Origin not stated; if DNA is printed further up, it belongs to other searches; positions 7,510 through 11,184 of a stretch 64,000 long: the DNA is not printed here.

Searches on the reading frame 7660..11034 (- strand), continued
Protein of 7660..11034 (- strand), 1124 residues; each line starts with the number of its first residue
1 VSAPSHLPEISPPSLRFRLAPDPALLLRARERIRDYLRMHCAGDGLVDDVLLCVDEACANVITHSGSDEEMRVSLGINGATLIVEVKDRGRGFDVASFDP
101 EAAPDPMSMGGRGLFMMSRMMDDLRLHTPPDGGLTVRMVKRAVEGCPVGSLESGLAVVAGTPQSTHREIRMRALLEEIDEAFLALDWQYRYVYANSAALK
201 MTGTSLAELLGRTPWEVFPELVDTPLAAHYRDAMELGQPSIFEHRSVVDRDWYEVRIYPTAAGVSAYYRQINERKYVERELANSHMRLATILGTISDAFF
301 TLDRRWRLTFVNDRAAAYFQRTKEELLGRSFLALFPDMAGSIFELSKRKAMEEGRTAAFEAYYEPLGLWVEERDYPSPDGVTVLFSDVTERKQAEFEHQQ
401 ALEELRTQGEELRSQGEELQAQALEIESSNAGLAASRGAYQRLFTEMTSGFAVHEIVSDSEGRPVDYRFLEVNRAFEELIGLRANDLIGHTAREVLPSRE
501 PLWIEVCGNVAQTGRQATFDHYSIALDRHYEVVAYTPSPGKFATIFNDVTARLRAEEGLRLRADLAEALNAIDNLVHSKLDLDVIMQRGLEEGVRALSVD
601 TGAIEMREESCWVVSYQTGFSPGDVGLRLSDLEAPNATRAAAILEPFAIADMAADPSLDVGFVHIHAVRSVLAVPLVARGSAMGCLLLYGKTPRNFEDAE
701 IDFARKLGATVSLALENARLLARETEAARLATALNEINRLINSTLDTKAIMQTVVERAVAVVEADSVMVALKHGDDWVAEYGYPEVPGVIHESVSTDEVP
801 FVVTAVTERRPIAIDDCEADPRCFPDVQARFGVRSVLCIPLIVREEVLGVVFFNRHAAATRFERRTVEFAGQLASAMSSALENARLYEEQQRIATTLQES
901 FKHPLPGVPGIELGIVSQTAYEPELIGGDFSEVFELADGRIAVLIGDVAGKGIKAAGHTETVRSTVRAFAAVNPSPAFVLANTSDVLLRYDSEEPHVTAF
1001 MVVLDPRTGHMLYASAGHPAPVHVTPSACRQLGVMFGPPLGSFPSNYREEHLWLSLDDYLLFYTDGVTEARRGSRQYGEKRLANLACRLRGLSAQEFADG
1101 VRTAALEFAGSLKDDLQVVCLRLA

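Call 44: find_homologous_proteins(query=window:7660-11034:-, max_evalue=1e-30)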
Query window:7660-11034:- (1124 aa): 377 proteins with E <= 1e-30 among 8000 candidates; the best 120 are listed.
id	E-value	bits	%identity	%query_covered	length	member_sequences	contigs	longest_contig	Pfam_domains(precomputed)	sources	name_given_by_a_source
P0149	0.0e+0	2443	98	99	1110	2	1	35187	PF13426.14,PF13188.14,PF13185.13,PF01590.33,PF13581.13,PF08448.17,PF02518.32,PF13492.13,PF00989.32,PF07228.18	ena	-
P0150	0.0e+0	1502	61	99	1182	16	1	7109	PF13426.14,PF13188.14,PF13185.13,PF01590.33,PF13581.13,PF08448.17,PF02518.32,PF13492.13,PF00989.32,PF07228.18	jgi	jgi:PAS domain S-box/PAS domain S-box/PAS domain S-box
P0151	0.0e+0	1496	61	100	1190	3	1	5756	PF13426.14,PF13188.14,PF13185.13,PF01590.33,PF13581.13,PF08448.17,PF02518.32,PF13492.13,PF00989.32,PF07228.18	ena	-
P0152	0.0e+0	1492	60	99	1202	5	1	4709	PF13426.14,PF13188.14,PF13185.13,PF01590.33,PF13581.13,PF08448.17,PF02518.32,PF13492.13,PF00989.32,PF07228.18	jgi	jgi:PAS domain S-box-containing protein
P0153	0.0e+0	1234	55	75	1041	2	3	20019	PF13426.14,PF13188.14,PF13185.13,PF01590.33,PF13581.13,PF08448.17,PF02518.32,PF13492.13,PF00989.32,PF07228.18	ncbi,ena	-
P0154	0.0e+0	1171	56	50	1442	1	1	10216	PF13426.14,PF13188.14,PF13185.13,PF01590.33,PF13581.13,PF08448.17,PF02518.32,PF13492.13,PF00989.32,PF07228.18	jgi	jgi:PAS domain S-box-containing protein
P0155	0.0e+0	1143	44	85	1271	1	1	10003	PF08447.19,PF13426.14,PF13188.14,PF13185.13,PF01590.33,PF13581.13,PF08448.17,PF02518.32,PF13492.13,PF00989.32,PF07228.18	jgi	jgi:PAS domain S-box-containing protein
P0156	0.0e+0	1125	54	62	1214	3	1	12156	PF13188.14,PF13185.13,PF01590.33,PF13581.13,PF08448.17,PF02518.32,PF13492.13,PF07228.18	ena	-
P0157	0.0e+0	1120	58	50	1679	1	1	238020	PF08447.19,PF13426.14,PF15714.12,PF13188.14,PF13185.13,PF01590.33,PF08448.17,PF13492.13,PF00989.32,PF07228.18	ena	-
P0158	0.0e+0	1118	54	61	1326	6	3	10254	PF08447.19,PF13426.14,PF13188.14,PF13185.13,PF01590.33,PF13581.13,PF08448.17,PF02518.32,PF13492.13,PF00989.32,PF07228.18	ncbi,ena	-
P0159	0.0e+0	1101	56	62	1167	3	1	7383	PF13188.14,PF13185.13,PF01590.33,PF13581.13,PF08448.17,PF02518.32,PF13492.13,PF00989.32,PF07228.18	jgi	-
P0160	0.0e+0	1096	64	50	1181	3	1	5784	PF15714.12,PF13185.13,PF01590.33,PF13581.13,PF08448.17,PF02518.32,PF13492.13,PF07228.18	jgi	-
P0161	0.0e+0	1092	52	61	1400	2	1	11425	PF13426.14,PF13188.14,PF13185.13,PF13492.13,PF08447.19,PF12860.14,PF01590.33,PF13581.13,PF08448.17,PF02518.32,PF00989.32,PF07228.18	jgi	-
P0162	0.0e+0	1072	64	50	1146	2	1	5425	PF15714.12,PF13185.13,PF01590.33,PF13581.13,PF08448.17,PF02518.32,PF13492.13,PF07228.18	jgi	jgi:PAS domain S-box-containing protein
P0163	0.0e+0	1059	57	52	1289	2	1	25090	PF08447.19,PF13426.14,PF13188.14,PF13185.13,PF01590.33,PF13581.13,PF08448.17,PF13492.13,PF00989.32,PF07228.18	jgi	jgi:PAS domain S-box-containing protein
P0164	0.0e+0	1059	53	50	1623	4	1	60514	PF13426.14,PF13188.14,PF13185.13,PF13492.13,PF08447.19,PF12860.14,PF01590.33,PF13581.13,PF08448.17,PF02518.32,PF00989.32,PF07228.18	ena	-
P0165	0.0e+0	1054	53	36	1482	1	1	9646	PF13426.14,PF13188.14,PF13185.13,PF13492.13,PF08447.19,PF12860.14,PF01590.33,PF13581.13,PF08448.17,PF02518.32,PF00989.32,PF07228.18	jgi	jgi:PAS domain S-box-containing protein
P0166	0.0e+0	1050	39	64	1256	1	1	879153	PF13426.14,PF13188.14,PF13185.13,PF12860.14,PF01590.33,PF13581.13,PF08448.17,PF02518.32,PF13492.13,PF00989.32,PF07228.18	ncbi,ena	-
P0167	0.0e+0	1038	48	38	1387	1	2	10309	PF13426.14,PF13188.14,PF13185.13,PF13492.13,PF08447.19,PF12860.14,PF01590.33,PF13581.13,PF08448.17,PF02518.32,PF00989.32,PF07228.18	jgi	jgi:PAS domain S-box-containing protein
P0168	0.0e+0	1028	63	51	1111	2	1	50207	PF08447.19,PF13426.14,PF13188.14,PF13185.13,PF01590.33,PF13581.13,PF08448.17,PF02518.32,PF13492.13,PF00989.32,PF07228.18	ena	-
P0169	5.1e-298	1010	43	85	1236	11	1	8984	PF13426.14,PF13188.14,PF13185.13,PF01590.33,PF13581.13,PF08448.17,PF02518.32,PF13492.13,PF00989.32,PF07228.18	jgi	jgi:PAS domain S-box-containing protein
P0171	2.4e-297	1007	43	40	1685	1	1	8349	PF08447.19,PF13426.14,PF13188.14,PF13185.13,PF01590.33,PF13581.13,PF08448.17,PF02518.32,PF13492.13,PF00989.32,PF07228.18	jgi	-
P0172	6.6e-291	986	40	67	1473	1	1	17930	PF13426.14,PF13188.14,PF13185.13,PF01590.33,PF13581.13,PF08448.17,PF02518.32,PF13492.13,PF00989.32,PF07228.18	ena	-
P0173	9.0e-291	986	49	38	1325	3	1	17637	PF13426.14,PF13188.14,PF13185.13,PF13492.13,PF08447.19,PF12860.14,PF01590.33,PF13581.13,PF08448.17,PF02518.32,PF00989.32,PF07228.18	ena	-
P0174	9.9e-288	975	67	35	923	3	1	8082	PF08447.19,PF13426.14,PF13188.14,PF13185.13,PF01590.33,PF13581.13,PF08448.17,PF02518.32,PF13492.13,PF00989.32,PF07228.18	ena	-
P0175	3.6e-287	974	59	43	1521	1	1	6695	PF08447.19,PF13426.14,PF13188.14,PF13185.13,PF01590.33,PF13581.13,PF08448.17,PF02518.32,PF13492.13,PF00989.32,PF07228.18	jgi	jgi:PAS domain S-box-containing protein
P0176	1.1e-286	972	50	38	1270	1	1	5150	PF08447.19,PF13426.14,PF13188.14,PF13185.13,PF12860.14,PF01590.33,PF13581.13,PF08448.17,PF13492.13,PF00989.32,PF07228.18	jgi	jgi:PAS domain S-box-containing protein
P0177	5.6e-285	966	64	42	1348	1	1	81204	PF08447.19,PF13426.14,PF13188.14,PF13185.13,PF01590.33,PF13581.13,PF08448.17,PF02518.32,PF13492.13,PF00989.32,PF07228.18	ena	-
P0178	2.7e-284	964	53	35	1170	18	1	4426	PF13426.14,PF13188.14,PF13185.13,PF01590.33,PF13581.13,PF08448.17,PF02518.32,PF13492.13,PF00989.32,PF07228.18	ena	-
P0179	9.1e-284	962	50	50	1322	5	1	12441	PF13426.14,PF13188.14,PF13185.13,PF01590.33,PF13581.13,PF08448.17,PF02518.32,PF13492.13,PF00989.32,PF07228.18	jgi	jgi:PAS domain S-box-containing protein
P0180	9.5e-283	959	58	49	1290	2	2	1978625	PF08447.19,PF13426.14,PF13188.14,PF13185.13,PF01590.33,PF13581.13,PF08448.17,PF02518.32,PF13492.13,PF00989.32,PF07228.18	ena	-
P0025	1.5e-281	955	61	35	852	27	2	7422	PF08447.19,PF13426.14,PF13188.14,PF13185.13,PF01590.33,PF13581.13,PF08448.17,PF02518.32,PF13492.13,PF00989.32,PF07228.18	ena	-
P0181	3.8e-280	950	49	50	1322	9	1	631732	PF13426.14,PF13188.14,PF13185.13,PF01590.33,PF13581.13,PF08448.17,PF02518.32,PF13492.13,PF00989.32,PF07228.18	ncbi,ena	-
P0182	2.2e-279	948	69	37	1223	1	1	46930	PF08447.19,PF13426.14,PF13188.14,PF13185.13,PF01590.33,PF13581.13,PF08448.17,PF02518.32,PF13492.13,PF00989.32,PF07228.18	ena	-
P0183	2.5e-278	944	53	35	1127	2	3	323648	PF13426.14,PF13188.14,PF13185.13,PF01590.33,PF13581.13,PF08448.17,PF02518.32,PF13492.13,PF00989.32,PF07228.18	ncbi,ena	-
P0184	3.0e-278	944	55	26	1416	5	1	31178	PF08447.19,PF13426.14,PF15714.12,PF13185.13,PF01590.33,PF13581.13,PF08448.17,PF02518.32,PF13492.13,PF00989.32,PF07228.18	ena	-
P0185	2.4e-275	934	65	35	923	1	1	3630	PF13426.14,PF13188.14,PF13185.13,PF01590.33,PF13581.13,PF08448.17,PF02518.32,PF13492.13,PF00989.32,PF07228.18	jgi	jgi:PAS domain S-box-containing protein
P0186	2.9e-275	934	49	49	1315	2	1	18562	PF13426.14,PF13188.14,PF13185.13,PF01590.33,PF13581.13,PF08448.17,PF02518.32,PF13492.13,PF00989.32,PF07228.18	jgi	jgi:PAS domain S-box-containing protein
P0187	8.5e-275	933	68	37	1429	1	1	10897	PF08447.19,PF13426.14,PF13188.14,PF13185.13,PF01590.33,PF13581.13,PF08448.17,PF02518.32,PF13492.13,PF00989.32,PF07228.18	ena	-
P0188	2.2e-273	928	64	43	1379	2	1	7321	PF08447.19,PF13426.14,PF13188.14,PF13185.13,PF01590.33,PF13581.13,PF08448.17,PF02518.32,PF13492.13,PF00989.32,PF07228.18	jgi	jgi:PAS domain S-box-containing protein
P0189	3.5e-273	927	54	34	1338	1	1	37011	PF08447.19,PF13426.14,PF15714.12,PF13188.14,PF13185.13,PF01590.33,PF13581.13,PF08448.17,PF13492.13,PF00989.32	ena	-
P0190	1.8e-271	922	48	42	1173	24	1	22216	PF13426.14,PF13188.14,PF13185.13,PF01590.33,PF13581.13,PF08448.17,PF02518.32,PF13492.13,PF00989.32,PF07228.18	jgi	-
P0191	5.4e-271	920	69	37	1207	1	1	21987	PF08447.19,PF13426.14,PF13188.14,PF13185.13,PF01590.33,PF13581.13,PF08448.17,PF02518.32,PF13492.13,PF00989.32,PF07228.18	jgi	jgi:PAS domain S-box-containing protein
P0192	3.5e-269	914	52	38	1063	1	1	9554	PF13426.14,PF13185.13,PF01590.33,PF13581.13,PF08448.17,PF02518.32,PF07929.17,PF13492.13,PF00989.32,PF07228.18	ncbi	-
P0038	1.3e-268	912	47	59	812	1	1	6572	PF13426.14,PF13188.14,PF13185.13,PF01590.33,PF13581.13,PF08448.17,PF02518.32,PF13492.13,PF00989.32,PF07228.18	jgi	jgi:PAS domain S-box-containing protein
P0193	6.0e-268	910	51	35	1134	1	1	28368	PF13426.14,PF13188.14,PF13185.13,PF01590.33,PF13581.13,PF08448.17,PF02518.32,PF13492.13,PF07228.18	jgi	jgi:PAS domain S-box-containing protein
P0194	9.3e-266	903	60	40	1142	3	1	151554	PF08447.19,PF13426.14,PF13188.14,PF13185.13,PF01590.33,PF13581.13,PF08448.17,PF02518.32,PF13492.13,PF00989.32,PF07228.18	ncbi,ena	-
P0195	3.7e-264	897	53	35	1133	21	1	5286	PF13188.14,PF13185.13,PF01590.33,PF13581.13,PF08448.17,PF02518.32,PF13492.13,PF07228.18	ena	-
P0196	4.6e-264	897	68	37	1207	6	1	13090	PF08447.19,PF13426.14,PF13188.14,PF13185.13,PF01590.33,PF13581.13,PF08448.17,PF02518.32,PF13492.13,PF00989.32,PF07228.18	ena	-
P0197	1.2e-263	896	41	100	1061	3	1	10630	PF08447.19,PF13426.14,PF13188.14,PF13185.13,PF01590.33,PF13581.13,PF08448.17,PF02518.32,PF13492.13,PF00989.32,PF07228.18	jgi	jgi:PAS domain S-box-containing protein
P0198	7.0e-263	893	51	36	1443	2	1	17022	PF13185.13,PF01590.33,PF13581.13,PF08448.17,PF02518.32,PF13492.13,PF07228.18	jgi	-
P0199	9.3e-262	889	43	100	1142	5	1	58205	PF13426.14,PF13188.14,PF13185.13,PF13492.13,PF08447.19,PF12860.14,PF01590.33,PF13581.13,PF08448.17,PF02518.32,PF00989.32,PF07228.18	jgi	jgi:PAS domain S-box-containing protein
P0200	4.3e-259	881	53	34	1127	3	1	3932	PF13188.14,PF13185.13,PF01590.33,PF13581.13,PF08448.17,PF02518.32,PF13492.13,PF00989.32,PF07228.18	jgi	jgi:PAS domain S-box-containing protein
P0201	1.7e-257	875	53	28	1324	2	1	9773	PF08447.19,PF13426.14,PF13188.14,PF13185.13,PF01590.33,PF13581.13,PF08448.17,PF02518.32,PF13492.13,PF00989.32,PF07228.18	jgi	-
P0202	2.3e-256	872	50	35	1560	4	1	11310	PF13426.14,PF13188.14,PF13185.13,PF13492.13,PF03472.22,PF08447.19,PF01590.33,PF13581.13,PF08448.17,PF02518.32,PF00989.32,PF07228.18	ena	-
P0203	2.5e-252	858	36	76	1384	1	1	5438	PF13426.14,PF13188.14,PF13185.13,PF13492.13,PF08447.19,PF12860.14,PF01590.33,PF13581.13,PF08448.17,PF02518.32,PF00989.32,PF07228.18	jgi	jgi:PAS domain S-box-containing protein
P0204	5.3e-252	857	51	36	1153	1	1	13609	PF13185.13,PF01590.33,PF13581.13,PF08448.17,PF02518.32,PF13492.13,PF00989.32,PF07228.18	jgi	jgi:PAS domain S-box-containing protein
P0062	1.7e-250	852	45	59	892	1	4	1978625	PF13185.13,PF01590.33,PF13581.13,PF08448.17,PF02518.32,PF13492.13,PF00989.32,PF07228.18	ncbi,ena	-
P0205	6.4e-247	840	51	36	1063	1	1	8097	PF08447.19,PF13426.14,PF13188.14,PF13185.13,PF12860.14,PF01590.33,PF13581.13,PF08448.17,PF02518.32,PF00989.32,PF07228.18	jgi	jgi:PAS domain S-box-containing protein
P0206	6.4e-247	840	52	36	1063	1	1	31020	PF13426.14,PF13188.14,PF13185.13,PF13492.13,PF08447.19,PF12860.14,PF01590.33,PF13581.13,PF08448.17,PF02518.32,PF00989.32,PF07228.18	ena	-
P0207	1.3e-246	839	50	37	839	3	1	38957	PF13426.14,PF13188.14,PF13185.13,PF01590.33,PF13581.13,PF08448.17,PF02518.32,PF13492.13,PF00989.32,PF07228.18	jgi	jgi:serine phosphatase RsbU (regulator of sigma subunit)/PAS domain-containing protein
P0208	2.2e-246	839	40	63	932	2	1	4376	PF08447.19,PF13426.14,PF13188.14,PF13185.13,PF12860.14,PF01590.33,PF13581.13,PF08448.17,PF00989.32,PF07228.18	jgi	-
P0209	1.3e-245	836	42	41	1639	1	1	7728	PF13426.14,PF13188.14,PF13185.13,PF12860.14,PF01590.33,PF13581.13,PF08448.17,PF02518.32,PF13492.13,PF00989.32,PF07228.18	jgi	jgi:PAS domain S-box-containing protein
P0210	1.9e-245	835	40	65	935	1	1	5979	PF13426.14,PF13188.14,PF13185.13,PF12860.14,PF01590.33,PF13581.13,PF08448.17,PF13492.13,PF00989.32,PF07228.18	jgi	jgi:PAS domain S-box-containing protein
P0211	7.1e-245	834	50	35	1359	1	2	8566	PF08447.19,PF13426.14,PF13188.14,PF13185.13,PF01590.33,PF13581.13,PF08448.17,PF02518.32,PF13492.13,PF00989.32,PF07228.18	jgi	jgi:PAS domain S-box-containing protein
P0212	4.3e-244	831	39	66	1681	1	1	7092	PF13426.14,PF13188.14,PF13185.13,PF13492.13,PF08447.19,PF12860.14,PF01590.33,PF13581.13,PF08448.17,PF02518.32,PF00989.32,PF07228.18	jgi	jgi:PAS domain S-box-containing protein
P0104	9.3e-238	810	53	35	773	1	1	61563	PF13426.14,PF13188.14,PF13185.13,PF01590.33,PF13581.13,PF08448.17,PF00989.32,PF07228.18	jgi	jgi:PAS domain S-box-containing protein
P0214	1.2e-237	810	37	75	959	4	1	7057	PF08447.19,PF13426.14,PF13188.14,PF13185.13,PF01590.33,PF13581.13,PF08448.17,PF02518.32,PF00989.32,PF07228.18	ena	-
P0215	1.0e-236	807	52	35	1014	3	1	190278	PF13185.13,PF01590.33,PF13581.13,PF08448.17,PF02518.32,PF13492.13,PF07228.18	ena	-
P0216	5.8e-235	801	50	35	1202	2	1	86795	PF13185.13,PF01590.33,PF13581.13,PF08448.17,PF02518.32,PF13492.13,PF07228.18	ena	-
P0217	3.1e-234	798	51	40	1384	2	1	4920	PF08447.19,PF13426.14,PF13188.14,PF13185.13,PF01590.33,PF13581.13,PF08448.17,PF02518.32,PF13492.13,PF00989.32,PF07228.18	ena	-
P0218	1.5e-233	796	34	99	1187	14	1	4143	PF13188.14,PF13185.13,PF01590.33,PF13581.13,PF08448.17,PF13492.13,PF07228.18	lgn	-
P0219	9.2e-231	787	50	37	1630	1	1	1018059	PF13426.14,PF13188.14,PF13185.13,PF13492.13,PF08447.19,PF12860.14,PF01590.33,PF13581.13,PF08448.17,PF02518.32,PF00989.32,PF07228.18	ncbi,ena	-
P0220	2.3e-228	779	48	36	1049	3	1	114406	PF13426.14,PF13188.14,PF13185.13,PF01590.33,PF13581.13,PF08448.17,PF02518.32,PF00989.32,PF07228.18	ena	-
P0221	7.3e-228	777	51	35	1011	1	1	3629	PF13426.14,PF13188.14,PF13185.13,PF01590.33,PF13581.13,PF08448.17,PF02518.32,PF13492.13,PF00989.32,PF07228.18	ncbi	-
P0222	1.7e-226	773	40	40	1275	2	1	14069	PF13426.14,PF13188.14,PF13185.13,PF12860.14,PF01590.33,PF13581.13,PF08448.17,PF02518.32,PF13492.13,PF00989.32,PF07228.18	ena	-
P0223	1.6e-225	769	51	35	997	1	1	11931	PF13426.14,PF13188.14,PF13185.13,PF01590.33,PF13581.13,PF08448.17,PF02518.32,PF13492.13,PF07228.18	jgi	jgi:PAS domain S-box-containing protein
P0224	2.9e-225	769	43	42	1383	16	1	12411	PF13185.13,PF01590.33,PF13581.13,PF08448.17,PF02518.32,PF13492.13,PF07228.18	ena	-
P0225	3.0e-225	769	37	75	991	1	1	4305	PF13426.14,PF13188.14,PF13185.13,PF01590.33,PF13581.13,PF08448.17,PF02518.32,PF13492.13,PF00989.32,PF07228.18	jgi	jgi:PAS domain S-box-containing protein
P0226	5.2e-225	768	32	99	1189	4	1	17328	PF13188.14,PF13185.13,PF01590.33,PF13581.13,PF08448.17,PF02518.32,PF13492.13,PF00989.32,PF07228.18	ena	-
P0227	5.3e-225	768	50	36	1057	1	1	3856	PF08447.19,PF13426.14,PF13188.14,PF13185.13,PF01590.33,PF13581.13,PF08448.17,PF02518.32,PF13492.13,PF00989.32,PF07228.18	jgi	jgi:PAS domain S-box-containing protein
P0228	7.3e-225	767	38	65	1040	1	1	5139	PF13426.14,PF13188.14,PF13185.13,PF01590.33,PF13581.13,PF08448.17,PF02518.32,PF13492.13,PF00989.32,PF07228.18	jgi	jgi:PAS domain S-box-containing protein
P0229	1.4e-224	766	51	35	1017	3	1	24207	PF13185.13,PF01590.33,PF13581.13,PF08448.17,PF02518.32,PF13492.13,PF00989.32,PF07228.18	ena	-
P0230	1.6e-224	766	40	53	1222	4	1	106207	PF13185.13,PF01590.33,PF13581.13,PF08448.17,PF02518.32,PF13492.13,PF07228.18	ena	-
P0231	2.6e-224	765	36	99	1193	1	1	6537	PF13426.14,PF13188.14,PF13185.13,PF01590.33,PF13581.13,PF08448.17,PF02518.32,PF13492.13,PF00989.32,PF07228.18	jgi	jgi:PAS domain S-box-containing protein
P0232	3.5e-224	765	42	50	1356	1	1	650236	PF13426.14,PF13188.14,PF13185.13,PF01590.33,PF13581.13,PF08448.17,PF02518.32,PF13492.13,PF00989.32,PF07228.18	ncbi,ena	-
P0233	1.1e-223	763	44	41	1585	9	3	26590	PF08447.19,PF13426.14,PF13188.14,PF13185.13,PF01590.33,PF13581.13,PF08448.17,PF02518.32,PF13492.13,PF00989.32,PF07228.18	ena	-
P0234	9.5e-222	757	43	51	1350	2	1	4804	PF08447.19,PF13426.14,PF13188.14,PF13185.13,PF01590.33,PF13581.13,PF08448.17,PF02518.32,PF13492.13,PF00989.32,PF07228.18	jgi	jgi:PAS domain S-box-containing protein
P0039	7.2e-221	754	55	36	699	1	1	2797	PF13185.13,PF01590.33,PF13581.13,PF08448.17,PF02518.32,PF13492.13,PF07228.18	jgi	jgi:anti-sigma regulatory factor (Ser/Thr protein kinase)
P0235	3.9e-219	748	45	41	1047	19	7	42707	PF13185.13,PF01590.33,PF13581.13,PF08448.17,PF02518.32,PF13492.13,PF00989.32,PF07228.18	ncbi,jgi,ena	jgi:PAS domain S-box-containing protein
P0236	7.9e-218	744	51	35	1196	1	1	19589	PF13426.14,PF13188.14,PF13185.13,PF13492.13,PF08447.19,PF12860.14,PF01590.33,PF13581.13,PF08448.17,PF02518.32,PF00989.32,PF07228.18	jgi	jgi:PAS domain S-box-containing protein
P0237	2.2e-216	739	48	38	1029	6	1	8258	PF13426.14,PF13188.14,PF13185.13,PF01590.33,PF13581.13,PF08448.17,PF02518.32,PF13492.13,PF00989.32,PF07228.18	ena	-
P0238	1.4e-215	737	51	35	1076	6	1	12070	PF08447.19,PF13426.14,PF13188.14,PF13185.13,PF01590.33,PF13581.13,PF08448.17,PF02518.32,PF13492.13,PF00989.32,PF07228.18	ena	-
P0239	2.1e-215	736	60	49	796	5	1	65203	PF08447.19,PF13426.14,PF13188.14,PF12860.14,PF24820.2,PF13581.13,PF08448.17,PF02518.32,PF00989.32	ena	-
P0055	1.1e-214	734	50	36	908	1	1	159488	PF13185.13,PF01590.33,PF13581.13,PF08448.17,PF02518.32,PF13492.13,PF07228.18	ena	-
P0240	2.8e-214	732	61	49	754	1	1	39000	PF08447.19,PF13426.14,PF13188.14,PF12860.14,PF24820.2,PF13581.13,PF08448.17,PF02518.32,PF00989.32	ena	-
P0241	1.5e-212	727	39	99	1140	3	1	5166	PF13426.14,PF13188.14,PF13185.13,PF01590.33,PF13581.13,PF08448.17,PF02518.32,PF13492.13,PF00989.32,PF07228.18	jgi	jgi:PAS domain S-box-containing protein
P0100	2.5e-211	723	47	37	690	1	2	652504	PF13185.13,PF01590.33,PF13581.13,PF08448.17,PF02518.32,PF13492.13,PF07228.18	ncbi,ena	-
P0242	2.4e-210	719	43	41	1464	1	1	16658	PF13185.13,PF01590.33,PF13581.13,PF08448.17,PF02518.32,PF13492.13,PF07228.18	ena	-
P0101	2.6e-210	719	48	37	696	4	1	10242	PF13185.13,PF01590.33,PF13581.13,PF08448.17,PF13492.13,PF00989.32,PF07228.18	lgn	-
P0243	5.4e-209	715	54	26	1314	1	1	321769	PF13188.14,PF13185.13,PF01590.33,PF13581.13,PF08448.17,PF02518.32,PF13492.13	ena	-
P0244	1.8e-206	706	51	35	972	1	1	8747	PF13185.13,PF01590.33,PF13581.13,PF08448.17,PF02518.32,PF13492.13,PF00989.32,PF07228.18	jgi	jgi:PAS domain S-box-containing protein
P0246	2.5e-205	703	45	37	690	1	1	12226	PF13185.13,PF01590.33,PF13581.13,PF08448.17,PF07228.18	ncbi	-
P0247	1.4e-204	700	38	65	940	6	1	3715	PF08447.19,PF13426.14,PF13188.14,PF13185.13,PF01590.33,PF13581.13,PF08448.17,PF02518.32,PF13492.13,PF00989.32,PF07228.18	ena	-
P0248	2.8e-204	699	42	35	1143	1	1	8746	PF13426.14,PF13188.14,PF13185.13,PF01590.33,PF13581.13,PF08448.17,PF02518.32,PF13492.13,PF00989.32,PF07228.18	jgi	jgi:PAS domain S-box-containing protein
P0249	7.2e-204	698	47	33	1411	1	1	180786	PF08447.19,PF13426.14,PF13188.14,PF13185.13,PF01590.33,PF13581.13,PF08448.17,PF02518.32,PF13492.13,PF00989.32,PF07228.18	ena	-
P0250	1.0e-203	697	43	35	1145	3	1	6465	PF13426.14,PF13185.13,PF01590.33,PF13581.13,PF08448.17,PF02518.32,PF13492.13,PF00989.32,PF07228.18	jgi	-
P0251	1.0e-202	694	46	35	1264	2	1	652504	PF08447.19,PF13426.14,PF13188.14,PF13185.13,PF01590.33,PF13581.13,PF08448.17,PF02518.32,PF13492.13,PF00989.32,PF07228.18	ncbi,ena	-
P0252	1.3e-202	694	42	51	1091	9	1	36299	PF08447.19,PF13426.14,PF13188.14,PF13185.13,PF01590.33,PF13581.13,PF08448.17,PF02518.32,PF13492.13,PF00989.32,PF07228.18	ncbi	-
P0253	3.8e-201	689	44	37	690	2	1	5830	PF13185.13,PF01590.33,PF13581.13,PF08448.17,PF02518.32,PF07228.18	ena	-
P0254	6.3e-201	688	45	37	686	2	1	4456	PF13185.13,PF01590.33,PF13581.13,PF08448.17,PF07228.18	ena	-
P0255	6.0e-200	685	44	37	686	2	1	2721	PF13185.13,PF01590.33,PF13581.13,PF08448.17,PF07228.18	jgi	jgi:PAS domain S-box-containing protein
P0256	7.0e-200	685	41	35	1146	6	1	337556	PF13426.14,PF13185.13,PF01590.33,PF13581.13,PF08448.17,PF02518.32,PF13492.13,PF00989.32,PF07228.18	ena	-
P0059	8.3e-200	684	51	35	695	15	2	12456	PF13185.13,PF01590.33,PF13581.13,PF08448.17,PF02518.32,PF07228.18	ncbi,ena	-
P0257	9.3e-200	684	51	23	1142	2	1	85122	PF13426.14,PF13188.14,PF13185.13,PF01590.33,PF13581.13,PF08448.17,PF02518.32,PF13492.13,PF00989.32,PF07228.18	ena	-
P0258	2.0e-199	683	49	35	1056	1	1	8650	PF08447.19,PF13426.14,PF13188.14,PF13185.13,PF01590.33,PF13581.13,PF08448.17,PF02518.32,PF13492.13,PF00989.32,PF07228.18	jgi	jgi:PAS domain S-box-containing protein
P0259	2.1e-199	683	43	35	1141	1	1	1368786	PF13426.14,PF13185.13,PF01590.33,PF13581.13,PF08448.17,PF02518.32,PF13492.13,PF00989.32,PF07228.18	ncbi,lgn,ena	-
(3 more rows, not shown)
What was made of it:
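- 7660..11034 (-): Gene B: HATPase_c_2 (RsbW-like)-PASx3-GAFx2-PP2C, 1124 aa, OsaC-like architecture. Hundreds of proteins share this architecture (call 44).
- On OsaC-like multidomain regulators (gene B): The architecture is widespread (call 44).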
